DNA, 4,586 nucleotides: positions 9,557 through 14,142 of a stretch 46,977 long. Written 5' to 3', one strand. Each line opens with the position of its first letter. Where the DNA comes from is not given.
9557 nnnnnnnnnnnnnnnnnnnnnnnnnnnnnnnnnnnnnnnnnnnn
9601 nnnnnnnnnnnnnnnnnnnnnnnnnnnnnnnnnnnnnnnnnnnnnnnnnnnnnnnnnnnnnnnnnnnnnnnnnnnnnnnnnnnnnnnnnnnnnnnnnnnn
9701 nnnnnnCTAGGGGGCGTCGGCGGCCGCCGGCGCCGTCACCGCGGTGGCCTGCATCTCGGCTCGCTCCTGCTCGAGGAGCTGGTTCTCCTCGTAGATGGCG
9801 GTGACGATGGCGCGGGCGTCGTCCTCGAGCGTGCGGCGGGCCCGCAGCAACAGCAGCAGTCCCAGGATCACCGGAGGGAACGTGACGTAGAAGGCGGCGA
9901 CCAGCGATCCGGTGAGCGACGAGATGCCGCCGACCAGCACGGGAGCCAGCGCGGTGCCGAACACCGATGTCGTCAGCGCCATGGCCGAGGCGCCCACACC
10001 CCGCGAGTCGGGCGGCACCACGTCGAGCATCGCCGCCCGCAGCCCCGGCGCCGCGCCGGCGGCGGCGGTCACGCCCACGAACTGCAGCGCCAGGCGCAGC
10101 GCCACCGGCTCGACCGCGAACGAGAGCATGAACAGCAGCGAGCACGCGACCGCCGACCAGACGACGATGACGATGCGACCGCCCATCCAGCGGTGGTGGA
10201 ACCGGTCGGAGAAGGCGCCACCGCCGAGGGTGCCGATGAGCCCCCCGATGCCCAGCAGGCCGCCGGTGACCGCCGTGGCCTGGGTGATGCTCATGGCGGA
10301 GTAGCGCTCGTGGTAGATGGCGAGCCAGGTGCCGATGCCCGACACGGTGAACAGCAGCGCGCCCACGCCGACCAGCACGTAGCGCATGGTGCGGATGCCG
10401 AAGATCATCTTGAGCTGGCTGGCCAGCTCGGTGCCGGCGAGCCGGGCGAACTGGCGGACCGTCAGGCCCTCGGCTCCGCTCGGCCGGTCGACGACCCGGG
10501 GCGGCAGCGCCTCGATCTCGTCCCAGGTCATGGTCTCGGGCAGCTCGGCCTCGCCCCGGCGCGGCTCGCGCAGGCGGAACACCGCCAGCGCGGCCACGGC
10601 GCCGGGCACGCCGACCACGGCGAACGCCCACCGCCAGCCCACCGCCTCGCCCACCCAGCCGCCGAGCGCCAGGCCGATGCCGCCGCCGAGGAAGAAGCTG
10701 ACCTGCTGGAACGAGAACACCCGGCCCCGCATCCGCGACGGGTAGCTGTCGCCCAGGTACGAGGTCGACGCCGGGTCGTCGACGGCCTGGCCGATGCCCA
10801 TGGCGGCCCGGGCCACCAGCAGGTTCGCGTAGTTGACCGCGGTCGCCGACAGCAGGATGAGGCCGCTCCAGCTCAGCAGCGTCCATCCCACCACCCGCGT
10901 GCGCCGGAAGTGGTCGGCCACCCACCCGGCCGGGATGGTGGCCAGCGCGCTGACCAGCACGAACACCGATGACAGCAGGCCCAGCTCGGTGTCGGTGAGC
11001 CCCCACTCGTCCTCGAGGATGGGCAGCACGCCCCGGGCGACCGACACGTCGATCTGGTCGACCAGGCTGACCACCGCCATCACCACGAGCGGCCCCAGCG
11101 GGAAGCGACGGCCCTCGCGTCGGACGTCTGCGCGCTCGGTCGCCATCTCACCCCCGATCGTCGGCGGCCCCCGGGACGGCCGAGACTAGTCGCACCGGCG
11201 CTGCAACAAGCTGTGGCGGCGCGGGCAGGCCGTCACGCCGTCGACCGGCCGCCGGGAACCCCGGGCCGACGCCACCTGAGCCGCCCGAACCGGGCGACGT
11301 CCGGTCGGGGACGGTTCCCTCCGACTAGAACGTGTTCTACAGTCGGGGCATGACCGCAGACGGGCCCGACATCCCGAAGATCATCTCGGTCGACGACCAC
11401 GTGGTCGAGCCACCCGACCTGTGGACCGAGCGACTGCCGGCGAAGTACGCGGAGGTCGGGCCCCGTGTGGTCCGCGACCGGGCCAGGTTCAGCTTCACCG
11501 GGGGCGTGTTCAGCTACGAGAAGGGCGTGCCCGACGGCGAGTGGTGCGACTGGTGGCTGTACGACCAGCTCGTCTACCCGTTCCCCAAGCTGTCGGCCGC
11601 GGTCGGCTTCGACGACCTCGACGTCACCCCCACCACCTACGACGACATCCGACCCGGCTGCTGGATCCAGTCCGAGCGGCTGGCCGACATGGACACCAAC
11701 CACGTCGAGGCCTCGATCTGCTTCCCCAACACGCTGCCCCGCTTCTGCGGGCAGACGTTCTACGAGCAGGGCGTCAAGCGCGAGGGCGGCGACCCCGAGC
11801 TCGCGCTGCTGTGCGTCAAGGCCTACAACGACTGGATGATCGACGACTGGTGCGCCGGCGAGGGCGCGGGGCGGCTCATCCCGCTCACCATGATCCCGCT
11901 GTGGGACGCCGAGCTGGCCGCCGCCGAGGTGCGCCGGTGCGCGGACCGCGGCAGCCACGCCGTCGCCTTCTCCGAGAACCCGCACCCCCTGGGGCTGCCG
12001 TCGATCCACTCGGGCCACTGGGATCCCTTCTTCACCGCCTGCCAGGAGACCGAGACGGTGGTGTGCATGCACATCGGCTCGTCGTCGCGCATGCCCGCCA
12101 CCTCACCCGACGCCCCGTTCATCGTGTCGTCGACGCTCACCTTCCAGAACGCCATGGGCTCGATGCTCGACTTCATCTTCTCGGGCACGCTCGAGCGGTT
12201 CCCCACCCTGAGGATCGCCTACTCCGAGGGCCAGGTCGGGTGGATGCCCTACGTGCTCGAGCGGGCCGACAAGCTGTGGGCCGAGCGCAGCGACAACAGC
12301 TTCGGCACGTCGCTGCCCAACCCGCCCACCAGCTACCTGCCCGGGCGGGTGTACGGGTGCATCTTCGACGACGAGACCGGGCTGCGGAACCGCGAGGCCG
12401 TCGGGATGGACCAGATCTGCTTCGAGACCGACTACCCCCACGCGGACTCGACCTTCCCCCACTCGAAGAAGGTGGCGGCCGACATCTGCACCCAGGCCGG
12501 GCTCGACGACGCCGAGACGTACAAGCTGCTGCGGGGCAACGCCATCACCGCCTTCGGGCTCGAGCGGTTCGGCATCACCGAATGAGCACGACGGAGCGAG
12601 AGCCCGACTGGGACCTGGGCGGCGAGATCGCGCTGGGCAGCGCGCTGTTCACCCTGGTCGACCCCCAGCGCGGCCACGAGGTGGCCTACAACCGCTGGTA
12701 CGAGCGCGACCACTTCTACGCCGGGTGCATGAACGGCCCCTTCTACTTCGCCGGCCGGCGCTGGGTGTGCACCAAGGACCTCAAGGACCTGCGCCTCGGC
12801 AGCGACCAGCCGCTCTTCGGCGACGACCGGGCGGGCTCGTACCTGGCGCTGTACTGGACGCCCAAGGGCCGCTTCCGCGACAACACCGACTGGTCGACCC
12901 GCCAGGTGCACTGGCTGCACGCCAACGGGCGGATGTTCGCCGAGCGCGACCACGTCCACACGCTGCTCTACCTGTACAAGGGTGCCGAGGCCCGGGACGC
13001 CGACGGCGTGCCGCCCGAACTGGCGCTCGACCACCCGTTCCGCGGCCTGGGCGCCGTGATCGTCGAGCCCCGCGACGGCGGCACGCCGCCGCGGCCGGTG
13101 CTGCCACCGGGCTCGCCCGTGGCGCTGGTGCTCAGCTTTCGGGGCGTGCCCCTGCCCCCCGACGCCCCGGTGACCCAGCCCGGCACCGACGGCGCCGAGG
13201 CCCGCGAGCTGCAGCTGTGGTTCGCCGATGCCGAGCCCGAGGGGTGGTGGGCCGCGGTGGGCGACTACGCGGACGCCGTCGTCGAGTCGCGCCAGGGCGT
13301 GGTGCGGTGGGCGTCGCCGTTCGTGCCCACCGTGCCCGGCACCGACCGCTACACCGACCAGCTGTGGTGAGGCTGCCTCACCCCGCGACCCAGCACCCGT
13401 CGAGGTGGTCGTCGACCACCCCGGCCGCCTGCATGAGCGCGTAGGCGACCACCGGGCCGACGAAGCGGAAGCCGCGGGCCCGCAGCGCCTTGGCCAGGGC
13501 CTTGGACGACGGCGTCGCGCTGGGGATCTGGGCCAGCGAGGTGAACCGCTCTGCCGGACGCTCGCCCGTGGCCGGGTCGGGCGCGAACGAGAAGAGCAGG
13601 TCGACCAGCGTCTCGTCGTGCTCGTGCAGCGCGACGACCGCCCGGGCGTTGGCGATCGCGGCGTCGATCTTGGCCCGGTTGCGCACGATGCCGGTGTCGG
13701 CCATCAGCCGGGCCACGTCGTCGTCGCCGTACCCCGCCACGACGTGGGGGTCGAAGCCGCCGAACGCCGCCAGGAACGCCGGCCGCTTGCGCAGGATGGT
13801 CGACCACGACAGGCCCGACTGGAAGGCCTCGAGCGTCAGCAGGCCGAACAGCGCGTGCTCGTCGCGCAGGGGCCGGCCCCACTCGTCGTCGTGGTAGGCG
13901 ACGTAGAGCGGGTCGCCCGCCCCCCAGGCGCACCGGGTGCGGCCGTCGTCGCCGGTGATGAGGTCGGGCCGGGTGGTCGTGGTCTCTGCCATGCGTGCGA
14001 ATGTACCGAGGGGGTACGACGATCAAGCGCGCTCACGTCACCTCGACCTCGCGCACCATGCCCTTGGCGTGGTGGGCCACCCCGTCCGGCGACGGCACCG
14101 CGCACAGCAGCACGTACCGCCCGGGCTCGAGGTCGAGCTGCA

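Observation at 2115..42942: Seven copies of a 19-bp palindrome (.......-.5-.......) in front of catabolic operons spread over 40 kb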

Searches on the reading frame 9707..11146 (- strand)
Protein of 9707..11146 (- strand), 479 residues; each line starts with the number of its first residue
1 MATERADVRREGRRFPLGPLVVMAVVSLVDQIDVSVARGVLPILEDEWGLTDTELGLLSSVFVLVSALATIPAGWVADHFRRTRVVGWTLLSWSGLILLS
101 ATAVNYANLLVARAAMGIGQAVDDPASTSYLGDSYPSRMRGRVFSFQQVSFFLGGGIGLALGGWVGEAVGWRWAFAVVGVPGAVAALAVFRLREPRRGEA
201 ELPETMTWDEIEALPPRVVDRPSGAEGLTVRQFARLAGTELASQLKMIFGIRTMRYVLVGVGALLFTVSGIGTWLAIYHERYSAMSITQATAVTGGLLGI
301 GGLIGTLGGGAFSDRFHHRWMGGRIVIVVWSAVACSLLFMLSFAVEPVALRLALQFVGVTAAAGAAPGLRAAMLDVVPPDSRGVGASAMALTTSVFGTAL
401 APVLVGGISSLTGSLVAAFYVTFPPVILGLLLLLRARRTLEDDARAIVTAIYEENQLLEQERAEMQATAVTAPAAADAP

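Call 11: search_protein_families(library=pfam, proteins=[window:9707-11146:-])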
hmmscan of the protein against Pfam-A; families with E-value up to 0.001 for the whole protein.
window:9707-11146:- (479 aa): 4 families
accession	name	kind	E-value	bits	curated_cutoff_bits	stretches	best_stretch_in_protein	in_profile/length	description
PF07690.21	MFS_1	-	2.4e-51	175.1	33.4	2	24-394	2-340/347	Major Facilitator Superfamily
PF03137.26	OATP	-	1.9e-10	40.2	25.8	1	244-343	285-384/545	Organic Anion Transporter Polypeptide (OATP) family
PF00083.30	Sugar_tr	-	5.8e-09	35.8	22.3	1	51-194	44-193/452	Sugar (and other) transporter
PF00854.27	PTR2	-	0.00013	21.5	27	1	85-190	12-118/392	POT family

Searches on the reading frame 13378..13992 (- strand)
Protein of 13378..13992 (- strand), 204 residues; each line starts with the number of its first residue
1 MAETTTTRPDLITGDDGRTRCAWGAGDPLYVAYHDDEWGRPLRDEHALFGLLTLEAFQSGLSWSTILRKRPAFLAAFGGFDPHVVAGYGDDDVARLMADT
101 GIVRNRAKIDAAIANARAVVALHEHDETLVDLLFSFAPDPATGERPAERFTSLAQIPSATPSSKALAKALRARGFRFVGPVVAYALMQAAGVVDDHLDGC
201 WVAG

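Call 8: search_protein_families(library=pfam, proteins=[window:13378-13992:-])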
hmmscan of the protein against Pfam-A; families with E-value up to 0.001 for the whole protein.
window:13378-13992:- (204 aa): 1 family
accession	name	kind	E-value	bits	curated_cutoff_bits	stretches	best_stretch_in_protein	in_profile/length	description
PF03352.18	Adenine_glyco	-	5.2e-66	222.3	25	1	23-201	1-175/177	Methyladenine glycosylase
